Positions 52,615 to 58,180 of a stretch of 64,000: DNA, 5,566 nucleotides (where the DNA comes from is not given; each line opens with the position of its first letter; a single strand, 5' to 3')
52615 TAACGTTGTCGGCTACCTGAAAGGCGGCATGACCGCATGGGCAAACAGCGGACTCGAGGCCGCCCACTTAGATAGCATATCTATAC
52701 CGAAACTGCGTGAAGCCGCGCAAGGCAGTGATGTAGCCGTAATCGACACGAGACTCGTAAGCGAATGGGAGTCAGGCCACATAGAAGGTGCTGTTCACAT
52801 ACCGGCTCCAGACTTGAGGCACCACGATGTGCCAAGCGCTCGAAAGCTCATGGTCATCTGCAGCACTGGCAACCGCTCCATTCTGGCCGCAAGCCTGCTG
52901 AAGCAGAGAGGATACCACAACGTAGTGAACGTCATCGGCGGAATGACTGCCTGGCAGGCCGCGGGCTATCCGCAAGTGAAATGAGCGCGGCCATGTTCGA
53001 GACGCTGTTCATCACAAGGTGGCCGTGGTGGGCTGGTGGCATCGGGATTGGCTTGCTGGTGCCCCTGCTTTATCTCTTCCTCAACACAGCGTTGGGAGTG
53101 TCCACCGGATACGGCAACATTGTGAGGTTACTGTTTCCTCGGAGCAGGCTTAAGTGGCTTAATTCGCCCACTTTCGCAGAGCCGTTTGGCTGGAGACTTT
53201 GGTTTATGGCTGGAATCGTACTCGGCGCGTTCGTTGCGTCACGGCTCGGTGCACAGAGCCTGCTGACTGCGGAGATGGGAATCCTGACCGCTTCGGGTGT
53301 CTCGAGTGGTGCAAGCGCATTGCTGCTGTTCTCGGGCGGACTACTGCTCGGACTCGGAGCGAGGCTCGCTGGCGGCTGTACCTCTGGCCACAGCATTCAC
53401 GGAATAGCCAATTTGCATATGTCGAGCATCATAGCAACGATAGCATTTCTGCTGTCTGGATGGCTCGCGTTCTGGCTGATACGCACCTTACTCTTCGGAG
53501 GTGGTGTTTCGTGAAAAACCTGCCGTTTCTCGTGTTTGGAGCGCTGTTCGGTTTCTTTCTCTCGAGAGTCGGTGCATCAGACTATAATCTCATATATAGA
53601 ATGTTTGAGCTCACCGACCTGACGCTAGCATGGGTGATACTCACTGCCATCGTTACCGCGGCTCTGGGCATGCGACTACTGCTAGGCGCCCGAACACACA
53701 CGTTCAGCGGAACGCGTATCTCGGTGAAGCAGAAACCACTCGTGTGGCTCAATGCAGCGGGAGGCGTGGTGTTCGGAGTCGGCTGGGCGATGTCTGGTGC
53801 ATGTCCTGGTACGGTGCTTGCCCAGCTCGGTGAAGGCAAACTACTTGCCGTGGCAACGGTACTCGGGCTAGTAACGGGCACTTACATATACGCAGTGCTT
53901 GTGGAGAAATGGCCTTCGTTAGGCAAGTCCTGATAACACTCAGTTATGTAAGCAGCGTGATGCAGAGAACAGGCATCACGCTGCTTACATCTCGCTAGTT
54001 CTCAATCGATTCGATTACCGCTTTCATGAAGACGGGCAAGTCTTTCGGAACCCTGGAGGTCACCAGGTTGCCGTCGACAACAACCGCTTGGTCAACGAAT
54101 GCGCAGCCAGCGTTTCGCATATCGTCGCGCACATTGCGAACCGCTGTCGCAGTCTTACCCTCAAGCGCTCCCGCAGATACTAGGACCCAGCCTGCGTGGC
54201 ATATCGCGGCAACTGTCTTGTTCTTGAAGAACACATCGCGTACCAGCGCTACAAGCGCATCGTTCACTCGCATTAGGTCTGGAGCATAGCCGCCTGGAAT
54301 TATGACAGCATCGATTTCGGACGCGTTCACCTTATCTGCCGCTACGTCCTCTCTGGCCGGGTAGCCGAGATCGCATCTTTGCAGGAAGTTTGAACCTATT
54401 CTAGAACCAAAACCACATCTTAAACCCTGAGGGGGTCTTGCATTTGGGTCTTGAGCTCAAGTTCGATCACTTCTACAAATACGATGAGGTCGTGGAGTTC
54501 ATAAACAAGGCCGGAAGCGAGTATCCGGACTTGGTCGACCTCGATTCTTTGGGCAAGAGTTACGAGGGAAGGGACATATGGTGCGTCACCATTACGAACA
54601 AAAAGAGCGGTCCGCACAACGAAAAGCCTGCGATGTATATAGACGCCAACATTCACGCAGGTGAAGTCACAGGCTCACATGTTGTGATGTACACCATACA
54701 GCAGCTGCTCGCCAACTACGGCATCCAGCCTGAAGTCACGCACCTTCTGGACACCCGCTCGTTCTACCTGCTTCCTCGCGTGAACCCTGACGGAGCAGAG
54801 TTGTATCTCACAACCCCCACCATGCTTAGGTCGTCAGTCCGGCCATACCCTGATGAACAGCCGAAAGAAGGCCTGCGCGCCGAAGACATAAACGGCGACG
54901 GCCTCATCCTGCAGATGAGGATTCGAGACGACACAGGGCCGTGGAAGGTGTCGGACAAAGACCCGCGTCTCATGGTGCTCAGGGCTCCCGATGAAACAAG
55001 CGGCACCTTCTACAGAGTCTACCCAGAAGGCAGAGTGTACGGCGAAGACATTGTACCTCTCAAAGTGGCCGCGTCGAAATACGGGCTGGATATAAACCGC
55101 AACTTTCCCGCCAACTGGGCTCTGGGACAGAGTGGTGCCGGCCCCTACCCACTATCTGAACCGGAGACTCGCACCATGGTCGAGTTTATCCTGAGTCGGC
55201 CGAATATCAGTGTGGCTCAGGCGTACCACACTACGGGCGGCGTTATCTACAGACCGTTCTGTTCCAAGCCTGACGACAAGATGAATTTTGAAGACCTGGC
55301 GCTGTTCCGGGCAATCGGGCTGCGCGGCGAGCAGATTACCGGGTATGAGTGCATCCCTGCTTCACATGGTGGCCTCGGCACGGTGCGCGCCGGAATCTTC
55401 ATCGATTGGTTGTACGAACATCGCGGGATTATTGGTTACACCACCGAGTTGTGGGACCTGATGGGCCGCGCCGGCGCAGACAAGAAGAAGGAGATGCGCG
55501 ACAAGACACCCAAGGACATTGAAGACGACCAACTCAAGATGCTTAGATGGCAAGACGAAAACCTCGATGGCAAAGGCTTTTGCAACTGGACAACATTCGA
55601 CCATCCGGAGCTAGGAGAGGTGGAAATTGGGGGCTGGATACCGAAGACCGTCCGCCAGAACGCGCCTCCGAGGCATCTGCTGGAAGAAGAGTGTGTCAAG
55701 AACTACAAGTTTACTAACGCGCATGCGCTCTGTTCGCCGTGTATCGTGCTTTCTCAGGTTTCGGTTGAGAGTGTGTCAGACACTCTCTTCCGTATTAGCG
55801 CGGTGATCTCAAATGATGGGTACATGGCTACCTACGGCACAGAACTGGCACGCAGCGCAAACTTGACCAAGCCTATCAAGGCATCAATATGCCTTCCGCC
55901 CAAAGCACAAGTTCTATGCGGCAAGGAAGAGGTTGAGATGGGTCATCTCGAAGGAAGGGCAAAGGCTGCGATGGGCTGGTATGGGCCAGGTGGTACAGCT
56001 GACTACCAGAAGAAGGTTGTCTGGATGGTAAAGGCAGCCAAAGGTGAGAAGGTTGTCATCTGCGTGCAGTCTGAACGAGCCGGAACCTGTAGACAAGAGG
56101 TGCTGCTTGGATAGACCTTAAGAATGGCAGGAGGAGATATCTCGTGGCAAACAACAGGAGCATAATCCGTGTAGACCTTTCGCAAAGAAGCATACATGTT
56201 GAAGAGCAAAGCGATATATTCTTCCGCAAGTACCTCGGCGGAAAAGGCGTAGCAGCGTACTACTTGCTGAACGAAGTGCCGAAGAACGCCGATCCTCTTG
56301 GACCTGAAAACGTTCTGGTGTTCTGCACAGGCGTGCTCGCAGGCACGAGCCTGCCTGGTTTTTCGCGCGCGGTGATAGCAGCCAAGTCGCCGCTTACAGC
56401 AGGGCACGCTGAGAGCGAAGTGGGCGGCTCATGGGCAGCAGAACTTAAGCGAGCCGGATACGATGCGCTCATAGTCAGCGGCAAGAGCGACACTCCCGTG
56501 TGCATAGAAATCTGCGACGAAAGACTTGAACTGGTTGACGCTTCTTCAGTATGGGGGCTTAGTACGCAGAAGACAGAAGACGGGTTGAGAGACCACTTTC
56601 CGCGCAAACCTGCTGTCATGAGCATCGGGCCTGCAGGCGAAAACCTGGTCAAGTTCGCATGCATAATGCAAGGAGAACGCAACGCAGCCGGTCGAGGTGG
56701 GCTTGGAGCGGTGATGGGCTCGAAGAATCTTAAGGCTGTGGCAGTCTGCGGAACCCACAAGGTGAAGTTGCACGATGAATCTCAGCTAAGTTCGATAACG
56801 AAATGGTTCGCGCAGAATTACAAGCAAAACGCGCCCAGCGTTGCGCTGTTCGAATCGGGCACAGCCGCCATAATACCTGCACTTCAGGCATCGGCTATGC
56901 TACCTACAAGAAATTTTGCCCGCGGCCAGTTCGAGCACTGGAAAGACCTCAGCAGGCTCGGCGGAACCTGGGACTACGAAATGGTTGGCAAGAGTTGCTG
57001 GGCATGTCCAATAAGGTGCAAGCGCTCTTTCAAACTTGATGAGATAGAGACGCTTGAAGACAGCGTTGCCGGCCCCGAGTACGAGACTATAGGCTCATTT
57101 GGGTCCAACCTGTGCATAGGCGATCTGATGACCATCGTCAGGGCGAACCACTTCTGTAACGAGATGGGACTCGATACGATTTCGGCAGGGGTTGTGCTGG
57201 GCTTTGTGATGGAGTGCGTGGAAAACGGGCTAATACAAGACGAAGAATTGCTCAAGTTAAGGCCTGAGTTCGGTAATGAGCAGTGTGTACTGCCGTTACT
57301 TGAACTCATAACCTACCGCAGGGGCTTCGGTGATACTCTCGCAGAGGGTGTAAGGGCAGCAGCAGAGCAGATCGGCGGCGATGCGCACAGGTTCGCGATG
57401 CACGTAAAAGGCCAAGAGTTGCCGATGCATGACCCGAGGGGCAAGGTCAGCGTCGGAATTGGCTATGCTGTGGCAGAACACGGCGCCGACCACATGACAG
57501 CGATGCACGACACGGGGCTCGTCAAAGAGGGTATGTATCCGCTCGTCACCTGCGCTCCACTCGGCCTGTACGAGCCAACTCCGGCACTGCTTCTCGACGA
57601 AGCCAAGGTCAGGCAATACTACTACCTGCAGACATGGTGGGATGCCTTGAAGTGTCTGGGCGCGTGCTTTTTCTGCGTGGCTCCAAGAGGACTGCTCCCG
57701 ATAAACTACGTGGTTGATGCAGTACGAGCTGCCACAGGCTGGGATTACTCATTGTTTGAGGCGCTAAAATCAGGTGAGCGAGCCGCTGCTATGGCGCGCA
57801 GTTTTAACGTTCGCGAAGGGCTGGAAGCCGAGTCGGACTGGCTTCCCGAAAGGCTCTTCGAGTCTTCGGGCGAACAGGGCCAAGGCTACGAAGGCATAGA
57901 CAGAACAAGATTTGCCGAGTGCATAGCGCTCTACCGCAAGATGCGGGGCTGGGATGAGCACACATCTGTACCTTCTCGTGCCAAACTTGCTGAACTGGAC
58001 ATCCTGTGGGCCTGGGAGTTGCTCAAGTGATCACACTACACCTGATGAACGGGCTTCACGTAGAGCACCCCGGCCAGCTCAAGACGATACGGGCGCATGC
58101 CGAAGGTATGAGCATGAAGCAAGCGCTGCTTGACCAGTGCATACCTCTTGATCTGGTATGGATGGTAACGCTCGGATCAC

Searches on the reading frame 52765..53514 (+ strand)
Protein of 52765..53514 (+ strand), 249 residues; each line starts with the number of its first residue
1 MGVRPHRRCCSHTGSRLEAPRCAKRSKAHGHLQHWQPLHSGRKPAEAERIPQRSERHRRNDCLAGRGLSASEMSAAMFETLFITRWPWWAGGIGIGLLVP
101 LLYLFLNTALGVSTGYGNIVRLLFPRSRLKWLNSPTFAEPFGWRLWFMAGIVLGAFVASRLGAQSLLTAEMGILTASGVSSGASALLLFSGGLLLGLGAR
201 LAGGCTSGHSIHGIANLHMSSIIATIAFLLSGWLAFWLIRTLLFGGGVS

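Call 17: search_protein_families(library=pfam, proteins=[window:52765-53514:+], max_evalue=0.001)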
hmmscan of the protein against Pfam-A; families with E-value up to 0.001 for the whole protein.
window:52765-53514:+ (249 aa): 1 family
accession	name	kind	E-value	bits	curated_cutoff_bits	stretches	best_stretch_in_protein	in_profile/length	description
PF04143.19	Sulf_transp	-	4.4e-21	76.2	27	1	72-234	163-310/310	Sulphur transport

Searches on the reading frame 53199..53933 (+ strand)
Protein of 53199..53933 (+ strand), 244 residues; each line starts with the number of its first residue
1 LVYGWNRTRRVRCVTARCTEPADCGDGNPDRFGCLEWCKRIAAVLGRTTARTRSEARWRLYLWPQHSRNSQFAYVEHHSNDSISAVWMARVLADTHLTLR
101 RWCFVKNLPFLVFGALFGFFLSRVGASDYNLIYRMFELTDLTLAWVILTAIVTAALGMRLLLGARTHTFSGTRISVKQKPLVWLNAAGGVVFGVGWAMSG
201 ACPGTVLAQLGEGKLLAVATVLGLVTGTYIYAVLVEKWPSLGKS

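Call 17: search_protein_families(library=pfam, proteins=[window:53199-53933:+], max_evalue=0.001)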
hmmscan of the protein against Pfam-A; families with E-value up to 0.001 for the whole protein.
window:53199-53933:+ (244 aa): 2 families
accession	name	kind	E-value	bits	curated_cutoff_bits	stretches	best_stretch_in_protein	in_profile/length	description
PF04143.19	Sulf_transp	-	4.4e-12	46.6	27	1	132-232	10-104/310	Sulphur transport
PF20398.3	DUF6691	-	1.3e-07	32.4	27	1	111-234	7-133/142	Family of unknown function (DUF6691)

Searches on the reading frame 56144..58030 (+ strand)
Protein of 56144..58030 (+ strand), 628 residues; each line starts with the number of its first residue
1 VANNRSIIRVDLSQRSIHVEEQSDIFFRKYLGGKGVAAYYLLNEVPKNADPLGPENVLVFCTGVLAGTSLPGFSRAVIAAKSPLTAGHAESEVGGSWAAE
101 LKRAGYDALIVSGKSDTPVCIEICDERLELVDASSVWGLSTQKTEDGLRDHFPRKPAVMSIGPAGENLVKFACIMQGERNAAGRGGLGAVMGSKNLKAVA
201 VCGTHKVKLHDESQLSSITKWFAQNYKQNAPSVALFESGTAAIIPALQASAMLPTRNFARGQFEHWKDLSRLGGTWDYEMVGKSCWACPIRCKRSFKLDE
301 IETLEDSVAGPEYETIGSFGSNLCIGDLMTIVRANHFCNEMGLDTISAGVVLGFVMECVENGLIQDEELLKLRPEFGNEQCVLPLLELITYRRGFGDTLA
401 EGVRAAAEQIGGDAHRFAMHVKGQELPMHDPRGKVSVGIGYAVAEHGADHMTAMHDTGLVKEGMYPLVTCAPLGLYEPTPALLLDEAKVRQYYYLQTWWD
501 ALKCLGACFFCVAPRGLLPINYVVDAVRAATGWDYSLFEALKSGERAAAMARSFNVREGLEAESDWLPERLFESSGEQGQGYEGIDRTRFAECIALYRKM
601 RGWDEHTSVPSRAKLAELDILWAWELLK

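Call 17: search_protein_families(library=pfam, proteins=[window:56144-58030:+], max_evalue=0.001)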
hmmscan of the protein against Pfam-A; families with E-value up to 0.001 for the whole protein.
window:56144-58030:+ (628 aa): 2 families
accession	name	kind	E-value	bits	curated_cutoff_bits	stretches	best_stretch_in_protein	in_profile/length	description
PF01314.23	AFOR_C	-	8.5e-108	361.3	27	1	218-620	2-385/385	Aldehyde ferredoxin oxidoreductase, domains 2 & 3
PF02730.20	AFOR_N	-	8.5e-75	251.3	29.8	1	6-204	2-199/199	Aldehyde ferredoxin oxidoreductase, N-terminal domain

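Call 45: list_cluster_members(proteins=[window:56144-58030:+, window:47981-48736:-, window:51626-52984:+, window:47712-47885:-])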
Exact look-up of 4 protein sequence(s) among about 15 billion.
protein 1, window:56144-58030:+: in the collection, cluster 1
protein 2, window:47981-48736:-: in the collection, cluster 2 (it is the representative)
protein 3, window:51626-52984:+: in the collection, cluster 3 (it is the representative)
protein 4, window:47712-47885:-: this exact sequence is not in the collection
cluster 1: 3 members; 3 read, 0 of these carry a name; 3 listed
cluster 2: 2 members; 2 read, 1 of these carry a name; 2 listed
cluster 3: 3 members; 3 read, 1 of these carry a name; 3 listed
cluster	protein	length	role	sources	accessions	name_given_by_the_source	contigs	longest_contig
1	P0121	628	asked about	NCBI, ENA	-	-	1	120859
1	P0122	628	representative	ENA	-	-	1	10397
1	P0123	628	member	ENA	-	-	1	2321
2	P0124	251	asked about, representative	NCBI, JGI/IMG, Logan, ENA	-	-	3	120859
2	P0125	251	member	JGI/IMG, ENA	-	creatinine amidohydrolase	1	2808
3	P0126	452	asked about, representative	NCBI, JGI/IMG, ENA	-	-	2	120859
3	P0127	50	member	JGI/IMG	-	transposase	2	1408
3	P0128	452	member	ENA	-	-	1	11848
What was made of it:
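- The exact 57-aa sequence is not in the protein collection (call 45).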
